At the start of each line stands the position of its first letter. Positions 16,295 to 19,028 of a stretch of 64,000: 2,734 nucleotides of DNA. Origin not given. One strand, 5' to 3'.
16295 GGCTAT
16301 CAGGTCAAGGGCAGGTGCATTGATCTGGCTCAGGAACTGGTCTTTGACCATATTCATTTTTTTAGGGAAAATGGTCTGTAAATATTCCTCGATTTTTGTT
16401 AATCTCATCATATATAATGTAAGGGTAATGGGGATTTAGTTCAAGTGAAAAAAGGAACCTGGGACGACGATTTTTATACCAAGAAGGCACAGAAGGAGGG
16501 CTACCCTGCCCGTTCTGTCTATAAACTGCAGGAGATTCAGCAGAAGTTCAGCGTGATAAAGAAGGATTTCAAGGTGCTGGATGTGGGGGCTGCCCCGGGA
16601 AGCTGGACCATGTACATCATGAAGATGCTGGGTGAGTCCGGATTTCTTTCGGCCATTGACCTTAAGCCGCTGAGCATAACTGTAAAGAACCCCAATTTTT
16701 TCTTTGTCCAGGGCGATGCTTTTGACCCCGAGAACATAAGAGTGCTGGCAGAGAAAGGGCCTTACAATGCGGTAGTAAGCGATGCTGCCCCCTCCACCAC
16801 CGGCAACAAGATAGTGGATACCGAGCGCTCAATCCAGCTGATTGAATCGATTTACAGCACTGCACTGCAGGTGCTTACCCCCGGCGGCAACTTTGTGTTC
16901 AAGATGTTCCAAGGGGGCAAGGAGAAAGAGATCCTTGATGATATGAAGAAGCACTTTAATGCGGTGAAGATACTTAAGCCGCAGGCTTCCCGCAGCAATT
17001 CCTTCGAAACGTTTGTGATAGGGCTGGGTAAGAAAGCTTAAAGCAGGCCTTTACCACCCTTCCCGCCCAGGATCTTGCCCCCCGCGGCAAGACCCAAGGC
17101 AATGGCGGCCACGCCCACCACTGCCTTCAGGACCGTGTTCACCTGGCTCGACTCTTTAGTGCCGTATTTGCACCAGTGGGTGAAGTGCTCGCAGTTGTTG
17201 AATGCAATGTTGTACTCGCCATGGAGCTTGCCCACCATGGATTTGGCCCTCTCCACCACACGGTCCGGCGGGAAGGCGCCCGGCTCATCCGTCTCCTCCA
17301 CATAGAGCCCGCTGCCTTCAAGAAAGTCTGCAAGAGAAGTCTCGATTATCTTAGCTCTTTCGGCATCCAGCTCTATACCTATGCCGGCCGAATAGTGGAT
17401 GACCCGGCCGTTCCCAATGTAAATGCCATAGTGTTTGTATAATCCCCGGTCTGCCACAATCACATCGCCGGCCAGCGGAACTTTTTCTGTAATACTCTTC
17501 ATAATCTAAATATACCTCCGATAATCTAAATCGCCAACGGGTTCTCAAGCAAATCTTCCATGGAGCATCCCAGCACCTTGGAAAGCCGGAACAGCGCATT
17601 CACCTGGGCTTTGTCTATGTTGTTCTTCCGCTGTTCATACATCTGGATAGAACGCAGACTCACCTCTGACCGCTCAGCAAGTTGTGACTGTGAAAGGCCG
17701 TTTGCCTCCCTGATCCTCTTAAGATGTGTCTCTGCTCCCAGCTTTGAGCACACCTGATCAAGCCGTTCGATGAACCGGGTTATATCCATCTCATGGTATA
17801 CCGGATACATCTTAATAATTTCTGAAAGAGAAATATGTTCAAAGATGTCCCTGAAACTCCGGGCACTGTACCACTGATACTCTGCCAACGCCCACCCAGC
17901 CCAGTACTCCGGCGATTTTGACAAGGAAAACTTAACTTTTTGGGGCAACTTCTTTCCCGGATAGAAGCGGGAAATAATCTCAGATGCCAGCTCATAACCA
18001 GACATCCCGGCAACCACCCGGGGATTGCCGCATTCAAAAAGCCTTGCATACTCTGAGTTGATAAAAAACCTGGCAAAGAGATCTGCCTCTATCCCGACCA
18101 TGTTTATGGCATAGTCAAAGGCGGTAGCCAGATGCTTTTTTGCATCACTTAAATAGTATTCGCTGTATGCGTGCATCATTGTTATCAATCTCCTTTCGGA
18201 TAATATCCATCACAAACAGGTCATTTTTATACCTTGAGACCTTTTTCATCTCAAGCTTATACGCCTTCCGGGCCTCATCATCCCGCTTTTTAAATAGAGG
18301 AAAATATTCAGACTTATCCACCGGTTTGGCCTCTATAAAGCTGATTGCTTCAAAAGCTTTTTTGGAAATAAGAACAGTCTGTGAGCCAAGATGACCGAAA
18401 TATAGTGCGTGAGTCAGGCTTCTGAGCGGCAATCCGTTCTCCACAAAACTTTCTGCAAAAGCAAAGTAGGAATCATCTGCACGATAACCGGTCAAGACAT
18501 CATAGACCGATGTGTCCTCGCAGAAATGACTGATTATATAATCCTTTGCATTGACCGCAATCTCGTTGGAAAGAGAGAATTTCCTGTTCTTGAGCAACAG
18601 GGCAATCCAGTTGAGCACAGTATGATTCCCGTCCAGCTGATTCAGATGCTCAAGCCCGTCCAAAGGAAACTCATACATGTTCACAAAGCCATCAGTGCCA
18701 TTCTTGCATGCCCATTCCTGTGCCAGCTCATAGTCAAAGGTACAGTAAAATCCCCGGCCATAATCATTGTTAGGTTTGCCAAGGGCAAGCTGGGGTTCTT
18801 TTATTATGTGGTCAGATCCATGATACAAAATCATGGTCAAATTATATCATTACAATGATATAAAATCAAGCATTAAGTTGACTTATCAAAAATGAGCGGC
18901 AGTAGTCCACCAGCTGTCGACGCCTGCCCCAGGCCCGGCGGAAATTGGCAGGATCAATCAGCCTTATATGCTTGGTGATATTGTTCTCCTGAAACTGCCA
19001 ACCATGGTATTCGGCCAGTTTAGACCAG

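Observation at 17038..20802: Five-gene accessory islet between rlmE and dapA: HTH-Fic / patatin / DUF3990-like / C-terminal-HTH protein / LRAT-PLAAT-like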

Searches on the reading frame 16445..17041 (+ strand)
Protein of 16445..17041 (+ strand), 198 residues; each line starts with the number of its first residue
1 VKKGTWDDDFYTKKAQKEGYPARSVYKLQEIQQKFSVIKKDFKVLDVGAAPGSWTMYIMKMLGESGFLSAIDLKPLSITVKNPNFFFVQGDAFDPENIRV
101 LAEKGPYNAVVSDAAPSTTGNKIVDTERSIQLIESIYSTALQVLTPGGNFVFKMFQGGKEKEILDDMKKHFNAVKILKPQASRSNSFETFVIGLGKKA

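Call 3: search_protein_families(library=pfam, proteins=[window:16445-17041:+], max_evalue=0.01)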
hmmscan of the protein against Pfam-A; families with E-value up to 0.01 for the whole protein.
window:16445-17041:+ (198 aa): 5 families
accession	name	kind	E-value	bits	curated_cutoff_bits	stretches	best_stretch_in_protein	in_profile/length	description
PF01728.25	FtsJ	-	4e-47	160.9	24.1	1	20-196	1-181/181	FtsJ-like methyltransferase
PF13847.12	Methyltransf_31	-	3.4e-06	27.2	27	1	38-174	1-129/145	Methyltransferase domain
PF01189.24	Methyltr_RsmB-F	-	0.0017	18.5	27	1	42-74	10-42/199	16S rRNA methyltransferase RsmB/F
PF21065.3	Reovirus_L2_MT1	-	0.0045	16.7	27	1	107-197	179-267/293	Reovirus core-spike protein lambda-2 (L2), methyltransferase-1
PF13649.12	Methyltransf_25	-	0.0079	17.3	27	0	44-112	1-70/97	Methyltransferase domain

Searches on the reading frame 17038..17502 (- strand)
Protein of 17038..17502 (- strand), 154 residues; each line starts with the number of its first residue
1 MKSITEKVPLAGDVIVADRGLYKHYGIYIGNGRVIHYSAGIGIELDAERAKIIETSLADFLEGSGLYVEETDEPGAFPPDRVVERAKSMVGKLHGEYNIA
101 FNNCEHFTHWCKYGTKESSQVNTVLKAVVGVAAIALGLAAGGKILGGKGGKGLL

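Call 3: search_protein_families(library=pfam, proteins=[window:17038-17502:-], max_evalue=0.01)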
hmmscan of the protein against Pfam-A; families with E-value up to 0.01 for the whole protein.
window:17038-17502:- (154 aa): 2 families
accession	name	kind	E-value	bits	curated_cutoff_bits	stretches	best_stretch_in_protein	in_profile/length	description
PF04970.19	LRAT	-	1.4e-28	100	24.3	1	11-116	5-119/120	Lecithin retinol acyltransferase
PF00877.26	NLPC_P60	-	5.3e-05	23.6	23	1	4-54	46-97/105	NlpC/P60 family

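Call 4: search_protein_families(library=padloc, proteins=[window:17038-17502:-], max_evalue=0.01)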
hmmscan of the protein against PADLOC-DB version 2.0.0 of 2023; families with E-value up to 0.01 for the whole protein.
window:17038-17502:- (154 aa): 0 families

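Call 42: search_protein_families(library=ncbifam, proteins=[window:17038-17502:-], max_evalue=0.01)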
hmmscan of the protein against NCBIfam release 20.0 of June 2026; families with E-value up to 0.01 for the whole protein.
window:17038-17502:- (154 aa): 0 families

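Call 62: search_solved_structures(query=window:17038-17502:-, max_evalue=0.01, show_alignments=1)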
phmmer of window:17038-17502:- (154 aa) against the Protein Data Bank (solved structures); distinct sequences matched with E-value up to 0.01: 9.
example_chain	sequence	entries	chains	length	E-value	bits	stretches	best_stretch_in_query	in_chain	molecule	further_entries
4fa0_A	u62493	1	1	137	8.3e-12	48.6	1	9-124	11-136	Group XVI phospholipase A1/A2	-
4dot_A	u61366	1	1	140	1.8e-11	47.5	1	9-122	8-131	Group XVI phospholipase A2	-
4dpz_X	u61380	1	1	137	2.2e-11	47.2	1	8-121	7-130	HRAS-like suppressor 2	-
7zom_A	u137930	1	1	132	2.4e-11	47.1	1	9-122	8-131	Phospholipase A and acyltransferase 3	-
4q95_A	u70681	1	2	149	5.2e-11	46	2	70-120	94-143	HRAS-like suppressor 3, Lecithin retinol acyltransferase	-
7c3z_A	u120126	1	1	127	5.9e-10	42.6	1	9-116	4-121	HRAS-like suppressor 3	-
2kyt_A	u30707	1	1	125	7.5e-10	42.2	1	9-115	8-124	Group XVI phospholipase A2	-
2lkt_A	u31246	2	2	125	6.6e-08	35.9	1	8-115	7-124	Retinoic acid receptor responder protein 3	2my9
7zot_A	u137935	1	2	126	1.5e-07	34.7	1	7-114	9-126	Phospholipase A and acyltransferase 4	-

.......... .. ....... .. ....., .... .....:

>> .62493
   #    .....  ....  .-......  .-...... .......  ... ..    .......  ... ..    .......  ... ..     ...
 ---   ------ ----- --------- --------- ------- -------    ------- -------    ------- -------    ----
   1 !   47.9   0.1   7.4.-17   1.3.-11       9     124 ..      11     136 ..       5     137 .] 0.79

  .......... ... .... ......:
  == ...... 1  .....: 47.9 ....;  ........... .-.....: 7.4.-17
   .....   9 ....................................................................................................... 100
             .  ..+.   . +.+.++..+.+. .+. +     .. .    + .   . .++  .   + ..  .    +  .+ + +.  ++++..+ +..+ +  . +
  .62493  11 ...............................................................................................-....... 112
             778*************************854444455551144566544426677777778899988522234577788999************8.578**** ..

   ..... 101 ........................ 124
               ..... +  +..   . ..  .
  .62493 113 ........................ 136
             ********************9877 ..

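Call 66: find_encoding_contigs(protein=window:17038-17502:-, flank=8000, max_places=10)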
Protein window:17038-17502:- (154 aa): 19 contigs read that carry it; 10 places shown.
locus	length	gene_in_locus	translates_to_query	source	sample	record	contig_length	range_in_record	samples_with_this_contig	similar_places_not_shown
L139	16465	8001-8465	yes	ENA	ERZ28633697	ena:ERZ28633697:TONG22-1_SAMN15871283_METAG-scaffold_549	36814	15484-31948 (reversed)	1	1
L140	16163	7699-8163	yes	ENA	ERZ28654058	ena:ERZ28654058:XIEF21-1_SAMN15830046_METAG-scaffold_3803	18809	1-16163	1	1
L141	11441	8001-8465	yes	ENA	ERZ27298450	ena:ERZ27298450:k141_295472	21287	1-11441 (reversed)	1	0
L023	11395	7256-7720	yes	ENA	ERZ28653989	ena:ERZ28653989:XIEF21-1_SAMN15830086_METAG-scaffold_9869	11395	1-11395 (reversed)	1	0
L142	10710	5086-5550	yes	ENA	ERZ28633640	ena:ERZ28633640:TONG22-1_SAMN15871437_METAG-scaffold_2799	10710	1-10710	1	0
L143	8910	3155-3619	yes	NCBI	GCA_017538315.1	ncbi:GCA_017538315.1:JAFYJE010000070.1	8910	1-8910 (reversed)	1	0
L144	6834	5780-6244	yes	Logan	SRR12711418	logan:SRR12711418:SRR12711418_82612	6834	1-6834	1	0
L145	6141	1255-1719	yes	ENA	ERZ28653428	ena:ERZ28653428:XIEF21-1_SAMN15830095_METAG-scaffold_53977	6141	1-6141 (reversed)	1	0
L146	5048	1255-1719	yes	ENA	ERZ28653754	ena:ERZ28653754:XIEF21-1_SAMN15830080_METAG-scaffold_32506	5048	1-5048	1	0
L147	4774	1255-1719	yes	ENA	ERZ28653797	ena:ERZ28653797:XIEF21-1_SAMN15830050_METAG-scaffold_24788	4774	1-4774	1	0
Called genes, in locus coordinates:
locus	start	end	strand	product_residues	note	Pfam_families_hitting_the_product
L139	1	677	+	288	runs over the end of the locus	PF00528:BPD_transp_1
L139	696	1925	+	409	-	PF01368:DHH (weak)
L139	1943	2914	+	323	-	PF00288:GHMP_kinases_N, PF08544:GHMP_kinases_C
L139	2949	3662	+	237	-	PF01113:DapB_N, PF05173:DapB_C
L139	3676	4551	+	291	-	PF00701:DHDPS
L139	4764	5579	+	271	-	PF02661:Fic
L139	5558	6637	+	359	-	PF01734:Patatin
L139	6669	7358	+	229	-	PF13151:DUF3990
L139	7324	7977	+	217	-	PF13560:HTH_31 (weak), PF01381:HTH_3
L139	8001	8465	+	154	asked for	PF04970:LRAT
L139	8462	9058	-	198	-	PF01728:FtsJ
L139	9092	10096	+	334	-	PF00348:polyprenyl_synt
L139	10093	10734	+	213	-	PF08551:DUF1751 (weak), PF01694:Rhomboid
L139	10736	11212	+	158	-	PF01243:PNPOx_N, PF12900:Pyridox_ox_2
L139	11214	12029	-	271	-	PF01734:Patatin, PF19890:DUF6363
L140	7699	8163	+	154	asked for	PF04970:LRAT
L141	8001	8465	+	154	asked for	PF04970:LRAT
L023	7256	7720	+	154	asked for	PF04970:LRAT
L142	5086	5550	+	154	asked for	PF04970:LRAT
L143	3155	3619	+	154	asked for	PF04970:LRAT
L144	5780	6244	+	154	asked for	PF04970:LRAT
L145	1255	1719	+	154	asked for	PF04970:LRAT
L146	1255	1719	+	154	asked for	PF04970:LRAT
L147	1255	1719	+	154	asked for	PF04970:LRAT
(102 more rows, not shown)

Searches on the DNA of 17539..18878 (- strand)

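Call 84: search_dna_similar(query=window:17539-18878:-, collection=plasmids, mode=distant, max_rows=10)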
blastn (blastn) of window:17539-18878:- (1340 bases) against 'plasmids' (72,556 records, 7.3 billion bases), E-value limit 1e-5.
Records with a match: 1; places in all: 1; records where one place covers at least 80% of the query: 0.
Best place of each record, by identity: 60-80% 1.
By first word of the organism name: Subdoligranulum 1.
By predicted mobility (MOB-suite, as given by PLSDB): non-mobilizable 1.
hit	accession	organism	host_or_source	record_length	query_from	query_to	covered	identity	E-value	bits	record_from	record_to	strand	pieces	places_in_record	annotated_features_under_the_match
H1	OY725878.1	Subdoligranulum variabile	-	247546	56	526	35%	65.3%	1e-20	109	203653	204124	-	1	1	record has no annotation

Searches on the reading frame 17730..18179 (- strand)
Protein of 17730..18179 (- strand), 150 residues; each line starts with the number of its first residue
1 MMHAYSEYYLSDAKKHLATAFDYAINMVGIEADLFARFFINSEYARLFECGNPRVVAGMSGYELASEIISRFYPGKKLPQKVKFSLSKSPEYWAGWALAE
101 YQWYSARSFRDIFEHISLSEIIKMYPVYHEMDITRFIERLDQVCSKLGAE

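Call 61: search_protein_families(library=pfam, proteins=[window:17730-18179:-], max_evalue=10)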
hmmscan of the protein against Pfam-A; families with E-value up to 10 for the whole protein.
seq(150 aa): 0 families

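Call 78: search_protein_representatives(protein=window:17736-18179:-)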
Query: 148 residues. Proteins with E-value up to 0.001 (for the whole library): 1280; up to 1e-10: 714; up to 1e-30: 42. The best 150 are listed.
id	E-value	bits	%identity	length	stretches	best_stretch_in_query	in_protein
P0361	1.1e-47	178.0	58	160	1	1-145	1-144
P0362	5.3e-45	169.3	55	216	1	1-145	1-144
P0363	2.7e-42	160.5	55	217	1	1-142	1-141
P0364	6.9e-42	159.2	51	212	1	3-144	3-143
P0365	2.3e-40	154.3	58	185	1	1-133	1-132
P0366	4.7e-40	153.2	48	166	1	2-145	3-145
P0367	2.7e-39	150.8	50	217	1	1-143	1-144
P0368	2.6e-38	147.6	50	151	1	1-142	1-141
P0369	6.5e-37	143.0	52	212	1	1-141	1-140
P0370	1.6e-36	141.8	48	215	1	1-142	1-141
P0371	2.9e-36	140.9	57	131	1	1-122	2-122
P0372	4.5e-36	140.3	49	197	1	1-142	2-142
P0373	5.5e-36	140.0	45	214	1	1-142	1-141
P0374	2.5e-35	137.9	50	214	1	2-143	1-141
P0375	7.6e-35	136.3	47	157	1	1-142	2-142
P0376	7.7e-35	136.3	50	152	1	4-141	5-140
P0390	4.1e-32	127.5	47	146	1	2-141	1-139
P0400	3.6e-31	124.4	45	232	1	1-146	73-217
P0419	1.3e-28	116.1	45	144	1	2-143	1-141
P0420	2.0e-28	115.5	43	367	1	2-143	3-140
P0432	1.5e-27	112.6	42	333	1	2-141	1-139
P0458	4.0e-26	108.1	37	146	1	2-143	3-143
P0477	2.0e-25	105.8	44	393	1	3-143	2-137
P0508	1.8e-24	102.7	45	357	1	3-141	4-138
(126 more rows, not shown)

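Call 79: search_protein_families(library=pfam, proteins=[P0368, P0376, P0390, P0419, P0458, P0420, P0432, P0477, P0508, P0400], max_evalue=0.01)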
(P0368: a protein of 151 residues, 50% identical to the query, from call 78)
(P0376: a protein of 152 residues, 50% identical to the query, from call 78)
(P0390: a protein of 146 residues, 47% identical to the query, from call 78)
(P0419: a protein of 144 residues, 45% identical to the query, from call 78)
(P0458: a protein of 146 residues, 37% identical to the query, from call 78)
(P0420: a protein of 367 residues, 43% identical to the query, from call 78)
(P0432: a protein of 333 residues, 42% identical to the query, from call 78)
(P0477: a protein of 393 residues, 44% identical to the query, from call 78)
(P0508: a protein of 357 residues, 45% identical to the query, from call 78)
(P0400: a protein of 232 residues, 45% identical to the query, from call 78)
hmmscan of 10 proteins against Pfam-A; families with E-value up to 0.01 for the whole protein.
P0368 (151 aa): 0 families

P0376 (152 aa): 0 families

P0390 (146 aa): 0 families

P0419 (144 aa): 0 families

P0458 (146 aa): 0 families

P0420 (367 aa): 5 families
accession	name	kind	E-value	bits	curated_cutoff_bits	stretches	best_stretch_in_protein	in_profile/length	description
PF01381.28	HTH_3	-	3.2e-09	37.1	23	1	148-205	1-55/55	Helix-turn-helix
PF13560.12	HTH_31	-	1.3e-08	35.5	27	1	148-205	6-61/64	Helix-turn-helix domain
PF13443.12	HTH_26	-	9.7e-06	26.2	22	1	147-206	1-58/63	Cro/C1-type HTH DNA-binding domain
PF20432.4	Xre-like-HTH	-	0.00073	20.2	25.8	0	149-175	16-42/63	Antitoxin Xre-like helix-turn-helix domain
PF12844.13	HTH_19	-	0.00092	19.5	30.2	1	147-207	3-60/64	Helix-turn-helix domain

P0432 (333 aa): 0 families

P0477 (393 aa): 1 family
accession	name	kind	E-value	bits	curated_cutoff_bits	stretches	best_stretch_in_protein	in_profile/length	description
PF13151.12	DUF3990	-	3.2e-40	137.7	32.2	1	158-322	2-152/152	Protein of unknown function (DUF3990)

P0508 (357 aa): 4 families
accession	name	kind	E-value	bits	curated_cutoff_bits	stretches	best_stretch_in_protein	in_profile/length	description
PF13443.12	HTH_26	-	1.5e-05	25.5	22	1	148-209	2-61/63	Cro/C1-type HTH DNA-binding domain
PF01381.28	HTH_3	-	1.6e-05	25.3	23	1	148-205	1-55/55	Helix-turn-helix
PF13560.12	HTH_31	-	3.9e-05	24.3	27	1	148-204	6-60/64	Helix-turn-helix domain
PF12844.13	HTH_19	-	0.00093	19.5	30.2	1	147-206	3-59/64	Helix-turn-helix domain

P0400 (232 aa): 0 families
